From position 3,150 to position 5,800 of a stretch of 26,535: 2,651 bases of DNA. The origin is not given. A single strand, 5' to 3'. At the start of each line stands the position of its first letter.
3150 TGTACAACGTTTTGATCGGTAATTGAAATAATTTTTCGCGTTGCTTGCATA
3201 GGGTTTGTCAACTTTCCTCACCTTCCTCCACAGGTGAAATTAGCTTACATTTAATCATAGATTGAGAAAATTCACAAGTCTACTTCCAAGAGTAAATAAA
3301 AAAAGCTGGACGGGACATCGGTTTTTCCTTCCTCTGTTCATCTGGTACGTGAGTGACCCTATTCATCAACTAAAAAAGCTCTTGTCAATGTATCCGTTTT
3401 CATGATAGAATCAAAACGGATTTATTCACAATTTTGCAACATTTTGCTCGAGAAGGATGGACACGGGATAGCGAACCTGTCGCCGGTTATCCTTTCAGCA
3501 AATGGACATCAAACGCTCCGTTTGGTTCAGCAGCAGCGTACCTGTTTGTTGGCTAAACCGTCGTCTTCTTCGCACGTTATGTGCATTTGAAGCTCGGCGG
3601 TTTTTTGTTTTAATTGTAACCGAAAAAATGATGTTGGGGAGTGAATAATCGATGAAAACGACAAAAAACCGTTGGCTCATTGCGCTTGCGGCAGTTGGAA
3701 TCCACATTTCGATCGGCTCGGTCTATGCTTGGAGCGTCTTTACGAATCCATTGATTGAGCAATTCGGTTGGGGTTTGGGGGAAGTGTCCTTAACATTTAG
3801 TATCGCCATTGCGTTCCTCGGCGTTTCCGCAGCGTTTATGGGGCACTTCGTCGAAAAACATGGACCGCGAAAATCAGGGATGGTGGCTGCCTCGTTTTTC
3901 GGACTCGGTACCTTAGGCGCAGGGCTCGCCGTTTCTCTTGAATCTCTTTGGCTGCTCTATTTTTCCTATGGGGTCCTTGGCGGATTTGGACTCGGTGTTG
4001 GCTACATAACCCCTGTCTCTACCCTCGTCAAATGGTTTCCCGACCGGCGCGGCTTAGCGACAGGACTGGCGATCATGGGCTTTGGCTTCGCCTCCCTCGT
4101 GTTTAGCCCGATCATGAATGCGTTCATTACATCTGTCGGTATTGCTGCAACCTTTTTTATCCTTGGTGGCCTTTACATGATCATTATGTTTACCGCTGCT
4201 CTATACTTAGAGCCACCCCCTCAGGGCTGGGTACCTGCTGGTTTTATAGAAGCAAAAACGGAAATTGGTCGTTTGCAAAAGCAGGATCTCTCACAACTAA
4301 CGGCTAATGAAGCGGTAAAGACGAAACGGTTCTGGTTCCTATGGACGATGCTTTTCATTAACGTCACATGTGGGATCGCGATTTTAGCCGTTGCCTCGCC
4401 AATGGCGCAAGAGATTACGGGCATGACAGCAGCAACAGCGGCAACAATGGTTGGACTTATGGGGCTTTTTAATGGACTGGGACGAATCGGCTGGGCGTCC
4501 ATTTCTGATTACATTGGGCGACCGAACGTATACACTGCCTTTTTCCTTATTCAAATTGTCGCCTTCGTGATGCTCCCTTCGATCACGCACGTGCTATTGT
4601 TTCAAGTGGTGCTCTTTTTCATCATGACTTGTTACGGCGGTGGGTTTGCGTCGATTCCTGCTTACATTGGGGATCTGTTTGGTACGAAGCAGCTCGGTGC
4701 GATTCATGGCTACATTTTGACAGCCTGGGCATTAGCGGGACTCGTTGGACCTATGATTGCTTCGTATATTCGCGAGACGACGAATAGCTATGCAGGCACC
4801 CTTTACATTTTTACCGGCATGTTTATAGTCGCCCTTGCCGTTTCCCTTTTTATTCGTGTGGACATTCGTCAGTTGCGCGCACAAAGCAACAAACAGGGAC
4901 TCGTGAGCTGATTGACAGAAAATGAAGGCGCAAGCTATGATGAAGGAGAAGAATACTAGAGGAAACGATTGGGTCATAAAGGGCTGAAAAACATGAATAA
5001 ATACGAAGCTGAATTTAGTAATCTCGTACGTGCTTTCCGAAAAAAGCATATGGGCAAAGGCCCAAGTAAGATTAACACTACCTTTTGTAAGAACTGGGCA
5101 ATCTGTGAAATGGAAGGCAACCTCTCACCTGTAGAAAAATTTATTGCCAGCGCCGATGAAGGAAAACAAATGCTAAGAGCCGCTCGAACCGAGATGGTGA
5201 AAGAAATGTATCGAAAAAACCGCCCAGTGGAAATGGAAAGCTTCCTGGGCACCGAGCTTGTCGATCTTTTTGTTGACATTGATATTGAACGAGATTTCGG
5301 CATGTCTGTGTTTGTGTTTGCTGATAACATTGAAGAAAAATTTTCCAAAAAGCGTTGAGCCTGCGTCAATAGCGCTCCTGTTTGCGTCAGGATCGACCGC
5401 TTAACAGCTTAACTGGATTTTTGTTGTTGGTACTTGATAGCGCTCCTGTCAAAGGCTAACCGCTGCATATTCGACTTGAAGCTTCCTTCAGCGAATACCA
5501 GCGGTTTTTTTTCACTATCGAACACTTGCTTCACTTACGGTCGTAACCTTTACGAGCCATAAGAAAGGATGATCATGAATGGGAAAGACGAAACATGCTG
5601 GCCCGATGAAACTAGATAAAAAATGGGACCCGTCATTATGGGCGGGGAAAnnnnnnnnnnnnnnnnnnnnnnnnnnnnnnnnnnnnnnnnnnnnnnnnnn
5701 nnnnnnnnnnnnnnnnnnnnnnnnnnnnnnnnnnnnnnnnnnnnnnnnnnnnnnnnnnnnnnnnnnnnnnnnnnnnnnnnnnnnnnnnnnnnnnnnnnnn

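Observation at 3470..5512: Two leaders share one architecture: paired AGCG-NN-CCTGT boxes, then GGCTAA, then a terminator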

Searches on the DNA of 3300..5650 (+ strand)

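Call 4: search_rna_families(source=window, start=3300, end=5650, threshold=evalue, max_evalue=10, show_alignments=3)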
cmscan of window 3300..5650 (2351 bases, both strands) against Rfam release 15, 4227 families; matches with E-value up to 10: 2.
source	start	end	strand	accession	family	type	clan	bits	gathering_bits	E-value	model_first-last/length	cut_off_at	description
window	5558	5636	-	RF01185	snR75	Gene; snRNA; snoRNA; CD-box;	CL00045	14.1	40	8.6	20-88/88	no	Small nucleolar RNA snR75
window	4539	4566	-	RF01121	sR38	Gene; snRNA; snoRNA; CD-box;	-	12.7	50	8.5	1-59/59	no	Small nucleolar RNA sR38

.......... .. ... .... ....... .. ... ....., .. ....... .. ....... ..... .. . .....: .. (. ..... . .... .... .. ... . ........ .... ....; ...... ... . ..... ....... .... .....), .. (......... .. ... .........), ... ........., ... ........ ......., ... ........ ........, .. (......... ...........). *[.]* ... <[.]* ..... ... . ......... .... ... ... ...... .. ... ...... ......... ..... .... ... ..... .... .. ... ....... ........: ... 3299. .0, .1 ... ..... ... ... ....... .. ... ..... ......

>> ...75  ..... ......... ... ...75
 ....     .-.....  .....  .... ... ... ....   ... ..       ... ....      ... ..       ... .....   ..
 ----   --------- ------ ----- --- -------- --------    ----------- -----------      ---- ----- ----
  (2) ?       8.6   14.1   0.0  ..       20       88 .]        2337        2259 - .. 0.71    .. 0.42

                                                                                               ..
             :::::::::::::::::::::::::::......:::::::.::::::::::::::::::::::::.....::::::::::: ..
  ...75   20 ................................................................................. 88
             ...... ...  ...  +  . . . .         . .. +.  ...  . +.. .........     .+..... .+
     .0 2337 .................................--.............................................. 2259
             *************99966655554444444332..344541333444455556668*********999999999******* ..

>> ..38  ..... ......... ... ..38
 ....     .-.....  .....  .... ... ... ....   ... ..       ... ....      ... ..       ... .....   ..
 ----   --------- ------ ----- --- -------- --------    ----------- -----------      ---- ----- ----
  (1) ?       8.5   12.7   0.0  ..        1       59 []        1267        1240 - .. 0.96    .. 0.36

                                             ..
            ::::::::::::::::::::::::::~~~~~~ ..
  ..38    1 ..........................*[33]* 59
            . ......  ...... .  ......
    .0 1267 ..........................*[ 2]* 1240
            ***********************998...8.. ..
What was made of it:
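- On Any Rfam 15 family (incl. PyrR RF00515, T-box RF00230, Moco riboswitch, mini-ykkC): Region 3300-5650 at E <= 10 gives only two chance snoRNA-like hits (call 4).
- Closest known: Guanidine-II. Different: No Rfam hit (call 4).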

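Call 48: build_rna_model(alignment_id=A3, structure=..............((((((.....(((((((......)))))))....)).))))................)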
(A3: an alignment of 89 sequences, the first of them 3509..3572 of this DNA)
Model R1 built from alignment A3 (89 sequences, 72 columns); structure: as given.
model positions 63; base pairs 12; branch points 0; effective number of sequences 89; information 0.88 bits per position. Calibrated on 0.2 Mb of random sequence (short: E-values are rough).
structure used (alignment columns):
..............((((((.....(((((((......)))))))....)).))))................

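Call 50: search_with_rna_model(model_id=R1, sources=[window, L001, L002, L003, L004, L005, L006, L007, L008, L009, L010, L011, L012, L013, L014, L015, L016, L017, L018, L019, L020, L021, L022, L023, L024, L025, L026, L027, L028, L029, L030, L031, L032, L033, L034, L035, L036, L037, L038, L039, L040, L041, L042, L043, L044, L045, L046, L047, L048, L049, L050, L051, L052, L053, L054, L055, L056, L057, L058, L059, L060, L061, L062, L063, L064, L065, L066, L067, L068, L069, L070, L071, L072, L073, L074, L075, L076, L077, L078, L079, L080, L081, L082, L083, L084], max_evalue=1)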
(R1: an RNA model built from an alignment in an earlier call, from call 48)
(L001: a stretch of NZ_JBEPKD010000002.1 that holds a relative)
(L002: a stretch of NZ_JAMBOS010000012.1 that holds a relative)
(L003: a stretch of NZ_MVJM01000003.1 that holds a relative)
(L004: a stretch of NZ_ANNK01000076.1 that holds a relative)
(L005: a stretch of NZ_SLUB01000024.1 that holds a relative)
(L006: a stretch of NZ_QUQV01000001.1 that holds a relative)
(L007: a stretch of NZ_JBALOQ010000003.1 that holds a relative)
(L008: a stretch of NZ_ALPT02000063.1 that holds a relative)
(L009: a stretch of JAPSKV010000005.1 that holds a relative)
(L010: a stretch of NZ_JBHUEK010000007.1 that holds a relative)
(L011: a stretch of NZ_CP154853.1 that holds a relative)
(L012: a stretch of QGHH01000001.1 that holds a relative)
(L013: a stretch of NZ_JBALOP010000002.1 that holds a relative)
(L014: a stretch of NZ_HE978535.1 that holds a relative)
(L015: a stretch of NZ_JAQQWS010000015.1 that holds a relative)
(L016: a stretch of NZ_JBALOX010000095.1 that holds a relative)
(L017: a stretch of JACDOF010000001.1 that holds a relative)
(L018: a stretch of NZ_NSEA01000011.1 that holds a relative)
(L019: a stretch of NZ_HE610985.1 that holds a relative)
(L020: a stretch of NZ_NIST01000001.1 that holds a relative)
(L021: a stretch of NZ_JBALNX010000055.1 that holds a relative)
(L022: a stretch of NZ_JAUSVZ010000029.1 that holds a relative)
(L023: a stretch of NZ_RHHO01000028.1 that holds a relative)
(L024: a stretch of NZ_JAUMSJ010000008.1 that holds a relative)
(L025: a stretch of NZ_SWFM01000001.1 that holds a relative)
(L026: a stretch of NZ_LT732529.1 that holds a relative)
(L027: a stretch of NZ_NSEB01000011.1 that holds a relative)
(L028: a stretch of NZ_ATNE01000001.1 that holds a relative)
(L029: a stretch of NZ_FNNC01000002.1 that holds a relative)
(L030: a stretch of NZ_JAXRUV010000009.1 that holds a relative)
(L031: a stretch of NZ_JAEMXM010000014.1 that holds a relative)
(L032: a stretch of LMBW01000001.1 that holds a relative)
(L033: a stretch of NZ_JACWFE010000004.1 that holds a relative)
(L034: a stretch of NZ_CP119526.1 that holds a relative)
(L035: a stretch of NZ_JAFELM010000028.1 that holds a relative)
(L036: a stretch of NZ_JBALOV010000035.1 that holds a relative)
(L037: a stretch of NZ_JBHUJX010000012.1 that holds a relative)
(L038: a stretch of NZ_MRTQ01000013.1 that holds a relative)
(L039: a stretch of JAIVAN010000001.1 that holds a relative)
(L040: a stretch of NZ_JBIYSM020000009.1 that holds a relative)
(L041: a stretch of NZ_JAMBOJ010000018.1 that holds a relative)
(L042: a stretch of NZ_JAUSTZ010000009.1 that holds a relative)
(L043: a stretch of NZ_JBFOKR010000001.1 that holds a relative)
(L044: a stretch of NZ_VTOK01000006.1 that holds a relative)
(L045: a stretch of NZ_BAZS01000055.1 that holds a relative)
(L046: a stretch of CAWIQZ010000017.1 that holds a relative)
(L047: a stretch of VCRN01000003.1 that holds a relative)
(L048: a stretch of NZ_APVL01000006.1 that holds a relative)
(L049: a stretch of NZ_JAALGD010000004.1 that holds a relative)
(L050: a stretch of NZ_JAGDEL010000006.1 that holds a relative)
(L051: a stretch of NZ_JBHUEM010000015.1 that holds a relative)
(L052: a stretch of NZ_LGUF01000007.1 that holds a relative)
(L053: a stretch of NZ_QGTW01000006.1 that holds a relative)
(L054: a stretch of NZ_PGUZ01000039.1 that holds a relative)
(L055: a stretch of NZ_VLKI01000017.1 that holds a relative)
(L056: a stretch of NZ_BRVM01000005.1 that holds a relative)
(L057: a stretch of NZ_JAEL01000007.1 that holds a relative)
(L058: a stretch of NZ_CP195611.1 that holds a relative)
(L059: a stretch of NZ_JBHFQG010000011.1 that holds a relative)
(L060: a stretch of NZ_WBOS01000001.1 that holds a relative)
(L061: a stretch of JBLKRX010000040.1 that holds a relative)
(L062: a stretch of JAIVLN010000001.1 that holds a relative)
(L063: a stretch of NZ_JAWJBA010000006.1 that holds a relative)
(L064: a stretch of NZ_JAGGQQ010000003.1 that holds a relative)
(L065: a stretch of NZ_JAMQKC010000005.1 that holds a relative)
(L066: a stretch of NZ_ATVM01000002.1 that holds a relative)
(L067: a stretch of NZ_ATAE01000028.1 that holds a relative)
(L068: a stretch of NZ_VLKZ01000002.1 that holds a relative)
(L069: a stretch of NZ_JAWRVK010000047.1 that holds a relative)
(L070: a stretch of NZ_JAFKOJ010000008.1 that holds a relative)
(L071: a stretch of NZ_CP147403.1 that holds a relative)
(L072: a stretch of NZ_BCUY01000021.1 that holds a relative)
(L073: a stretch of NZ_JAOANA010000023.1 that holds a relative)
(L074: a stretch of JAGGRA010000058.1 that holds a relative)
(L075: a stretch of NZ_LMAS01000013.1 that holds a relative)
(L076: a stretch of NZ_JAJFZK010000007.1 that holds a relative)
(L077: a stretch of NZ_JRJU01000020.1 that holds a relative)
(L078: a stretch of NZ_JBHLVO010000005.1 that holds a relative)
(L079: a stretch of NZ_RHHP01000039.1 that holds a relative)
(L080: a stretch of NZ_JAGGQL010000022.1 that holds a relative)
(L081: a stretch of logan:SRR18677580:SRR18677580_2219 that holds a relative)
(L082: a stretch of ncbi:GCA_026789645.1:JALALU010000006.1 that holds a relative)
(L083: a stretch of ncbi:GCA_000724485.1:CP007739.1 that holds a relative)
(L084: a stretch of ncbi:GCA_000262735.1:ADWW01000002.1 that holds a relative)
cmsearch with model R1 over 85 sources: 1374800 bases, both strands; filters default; matches with E-value up to 1: 137.
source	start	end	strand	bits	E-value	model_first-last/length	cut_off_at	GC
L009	8372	8434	+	73.5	2e-16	1-63/63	no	0.4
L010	8372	8434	+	73.1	2.5e-16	1-63/63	no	0.4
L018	8372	8434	+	72.1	4.8e-16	1-63/63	no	0.41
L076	8381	8443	+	69.4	2.7e-15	1-63/63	no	0.43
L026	8384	8446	+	69.3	3e-15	1-63/63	no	0.43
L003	6571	6633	+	69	3.6e-15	1-63/63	no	0.41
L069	6553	6615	+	68.8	4e-15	1-63/63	no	0.37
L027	8529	8591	+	67.7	8.2e-15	1-63/63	no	0.44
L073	8366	8428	+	67.5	9e-15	1-63/63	no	0.38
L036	8381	8443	+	67.4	1e-14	1-63/63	no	0.44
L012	8607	8669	+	67.1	1.2e-14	1-63/63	no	0.44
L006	8534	8596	+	66.5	1.7e-14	1-63/63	no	0.46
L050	6356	6420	+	66.1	2.3e-14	1-63/63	no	0.42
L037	6512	6576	+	65.6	3.1e-14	1-63/63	no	0.38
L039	8378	8440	+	65.4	3.6e-14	1-63/63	no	0.46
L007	8377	8439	+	65.3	3.7e-14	1-63/63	no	0.46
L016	1376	1438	+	65.3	3.7e-14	1-63/63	no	0.46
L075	7677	7739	+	65.2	4e-14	1-63/63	no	0.4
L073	6552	6615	+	65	4.7e-14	1-63/63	no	0.39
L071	6353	6417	+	64.6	5.9e-14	1-63/63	no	0.43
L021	7695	7757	+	64.4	6.8e-14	1-63/63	no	0.4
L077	6550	6613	+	64.3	7.1e-14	1-63/63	no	0.39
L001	6549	6612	+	64.1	8e-14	1-63/63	no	0.42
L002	6549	6612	+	64.1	8e-14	1-63/63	no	0.42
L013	8533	8595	+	63.9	9e-14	1-63/63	no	0.44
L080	6257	6321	+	63.8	1e-13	1-63/63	no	0.38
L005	8378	8440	+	63.4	1.2e-13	1-63/63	no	0.48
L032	8377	8439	+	63.3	1.4e-13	1-63/63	no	0.44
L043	8373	8434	+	63.2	1.5e-13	1-63/63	no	0.47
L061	8363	8425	+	62.7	1.9e-13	1-63/63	no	0.44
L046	6463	6526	+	62.6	2.2e-13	1-63/63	no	0.41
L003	8368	8431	+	62.4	2.5e-13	1-63/63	no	0.44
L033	6498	6560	+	62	3.2e-13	1-63/63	no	0.44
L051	6466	6530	+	61.8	3.5e-13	1-63/63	no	0.42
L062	6468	6532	+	61.8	3.5e-13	1-63/63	no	0.4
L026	6512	6576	+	61.7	3.8e-13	1-63/63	no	0.35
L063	6550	6613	+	61.7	3.9e-13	1-63/63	no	0.38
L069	8366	8429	+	61.4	4.6e-13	1-63/63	no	0.41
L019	8362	8424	+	60.9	6.3e-13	1-63/63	no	0.46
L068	8364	8426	+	60.8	6.8e-13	1-63/63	no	0.4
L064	6340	6404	+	60.7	7e-13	1-63/63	no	0.4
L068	6409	6472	+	60.7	7.3e-13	1-63/63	no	0.39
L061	6422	6485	+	60.4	8.6e-13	1-63/63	no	0.38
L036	6526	6590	+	60.2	9.9e-13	1-63/63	no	0.35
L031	8383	8445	+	60.2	9.9e-13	1-63/63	no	0.52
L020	6438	6502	+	60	1.1e-12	1-63/63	no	0.43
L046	8373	8436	+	60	1.1e-12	1-63/63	no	0.38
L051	8359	8421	+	59.7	1.4e-12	1-63/63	no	0.38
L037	8354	8414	+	59.7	1.4e-12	1-63/63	no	0.49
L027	6529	6593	+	59.5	1.5e-12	1-63/63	no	0.38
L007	6528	6592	+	59.5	1.5e-12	1-63/63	no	0.37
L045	4049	4112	+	59.5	1.6e-12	1-63/63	no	0.38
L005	6515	6579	+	59.4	1.6e-12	1-63/63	no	0.37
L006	6522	6586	+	59.4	1.6e-12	1-63/63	no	0.37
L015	6577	6640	+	59.3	1.8e-12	1-63/63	no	0.38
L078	8369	8429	+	59.3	1.8e-12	1-63/63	no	0.46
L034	6513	6577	+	59.2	1.8e-12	1-63/63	no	0.38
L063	8390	8453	+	59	2.1e-12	1-63/63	no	0.41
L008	6555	6618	+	59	2.1e-12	1-63/63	no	0.38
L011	6553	6616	+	59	2.1e-12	1-63/63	no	0.38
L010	6529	6593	+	58.8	2.4e-12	1-63/63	no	0.35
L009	6530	6594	+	58.7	2.6e-12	1-63/63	no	0.37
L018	6529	6593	+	58.7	2.6e-12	1-63/63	no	0.38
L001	8360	8421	+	58.7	2.7e-12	1-63/63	no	0.44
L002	8360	8421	+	58.7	2.7e-12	1-63/63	no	0.44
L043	6547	6610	+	58.4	3.1e-12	1-63/63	no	0.38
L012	6531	6595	+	58.1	3.9e-12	1-63/63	no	0.38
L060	6509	6571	+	57.7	4.9e-12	1-63/63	no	0.46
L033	8366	8428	+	57.4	5.7e-12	1-63/63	no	0.43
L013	6526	6590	+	56.8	8.4e-12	1-63/63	no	0.37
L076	6532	6596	+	56.8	8.4e-12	1-63/63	no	0.37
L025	6512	6577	+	56.7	9e-12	1-63/63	no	0.38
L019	6477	6541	+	56.7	9.5e-12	1-63/63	no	0.37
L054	6504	6567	+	56.5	1.1e-11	1-63/63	no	0.45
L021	8385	8447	+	56.4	1.1e-11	1-63/63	no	0.46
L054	8370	8432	+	56.2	1.3e-11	1-63/63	no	0.46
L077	8370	8432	+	56.2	1.3e-11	1-63/63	no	0.43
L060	8364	8426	+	56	1.4e-11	1-63/63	no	0.44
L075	8363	8425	+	55.6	1.9e-11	1-63/63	no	0.44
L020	8378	8441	+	55.4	2.1e-11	1-63/63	no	0.45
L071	8369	8430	+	55.4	2.1e-11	1-63/63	no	0.45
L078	6532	6596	+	55.1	2.6e-11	1-63/63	no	0.4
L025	8349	8412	+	54.9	2.9e-11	1-63/63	no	0.45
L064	8357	8418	+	54.6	3.5e-11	1-63/63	no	0.45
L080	8356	8418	+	54.6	3.5e-11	1-63/63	no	0.46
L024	6505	6567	+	54.5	3.7e-11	1-63/63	no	0.44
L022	6508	6570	+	54.3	4.2e-11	1-63/63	no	0.46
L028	6496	6558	+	54.3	4.2e-11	1-63/63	no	0.46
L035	7859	7921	+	54.3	4.4e-11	1-63/63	no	0.44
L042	8358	8420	+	54.1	5e-11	1-63/63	no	0.44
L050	8369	8430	+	53.8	6.1e-11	1-63/63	no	0.45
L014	8387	8449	+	53.6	6.9e-11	1-63/63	no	0.52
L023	6503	6565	+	53.4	7.7e-11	1-63/63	no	0.44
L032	6338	6402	+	52.9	1e-10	1-63/63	no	0.38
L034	8349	8412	+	52.9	1e-10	1-63/63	no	0.45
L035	5999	6063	+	52.7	1.2e-10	1-63/63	no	0.42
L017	8430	8492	+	52.1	1.8e-10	1-63/63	no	0.48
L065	6369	6433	+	51.3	2.9e-10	1-63/63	no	0.38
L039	6037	6100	+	50.7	4.2e-10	1-63/63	no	0.41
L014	6463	6524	+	50.5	4.9e-10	1-63/63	no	0.47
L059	8375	8435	+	50.4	5.2e-10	1-63/63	no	0.43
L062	8351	8414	+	50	6.6e-10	1-63/63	no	0.47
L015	8364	8427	+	49.8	7.8e-10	1-63/63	no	0.42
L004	8486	8546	+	49.4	9.7e-10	1-63/63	no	0.39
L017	6461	6523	+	49.4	9.9e-10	1-63/63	no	0.49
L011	8361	8424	+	46.8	5.2e-09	1-63/63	no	0.42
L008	8361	8424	+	46.8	5.2e-09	1-63/63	no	0.42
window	5413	5475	+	45.8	1e-08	1-63/63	no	0.46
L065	8353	8415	+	44.9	1.8e-08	1-63/63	no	0.43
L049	6475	6538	+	43.5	4.3e-08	1-63/63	no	0.52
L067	6496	6559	+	43.5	4.3e-08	1-63/63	no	0.39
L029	8363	8426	+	42.5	8.4e-08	1-63/63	no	0.53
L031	6468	6533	+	42.4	8.6e-08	1-63/63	no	0.55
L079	6480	6543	+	42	1.1e-07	1-63/63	no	0.45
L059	6516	6578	+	41.4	1.6e-07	1-63/63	no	0.38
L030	8363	8426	+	41.3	1.8e-07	1-63/63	no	0.52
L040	6316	6379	+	39.8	4.7e-07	1-63/63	no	0.53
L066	8366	8429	+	38.5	1.1e-06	1-63/63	no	0.58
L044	7676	7738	+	37.3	2.3e-06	1-63/63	no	0.44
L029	6567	6628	+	37.2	2.5e-06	1-63/63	no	0.47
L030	6568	6629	+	37.2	2.5e-06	1-63/63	no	0.47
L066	6567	6628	+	37.2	2.5e-06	1-63/63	no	0.47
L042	6490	6553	+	35.2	9e-06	1-63/63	no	0.41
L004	6493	6556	+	34.1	1.7e-05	1-63/63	no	0.45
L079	8419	8480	+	33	3.6e-05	1-63/63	no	0.52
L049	8428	8489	+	32.8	4.2e-05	1-63/63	no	0.61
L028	8421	8481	+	29.9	0.00026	1-63/63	no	0.57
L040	8439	8479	+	29.4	0.00036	14-54/63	no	0.56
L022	8434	8494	+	26.1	0.0031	1-63/63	no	0.62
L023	8428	8483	+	22.7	0.026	1-63/63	no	0.57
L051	6401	6465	+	22.2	0.037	1-63/63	no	0.31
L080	6209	6241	+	21.2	0.068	15-47/63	no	0.45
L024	8429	8483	+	20.7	0.096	1-63/63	no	0.62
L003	6524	6556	+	20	0.14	15-47/63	no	0.45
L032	11615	11707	-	20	0.15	1-63/63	no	0.37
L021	7627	7692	+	19.9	0.16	1-63/63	no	0.3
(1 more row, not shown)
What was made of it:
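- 5423..5463 (+): Leader 2 proximal unit (antiterminator). P1 is 5426-5431 with 5455-5460 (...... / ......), plus 5423-5424 with 5462-5463. The inner hairpin is 5434-5440 with 5446-5452, loop CGCUC at 5441-5445. It holds box 5439-5449 and GGCTAA. R1 hits 5413-5475 at 45.8 bits, E = 1e-8 (call 50).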
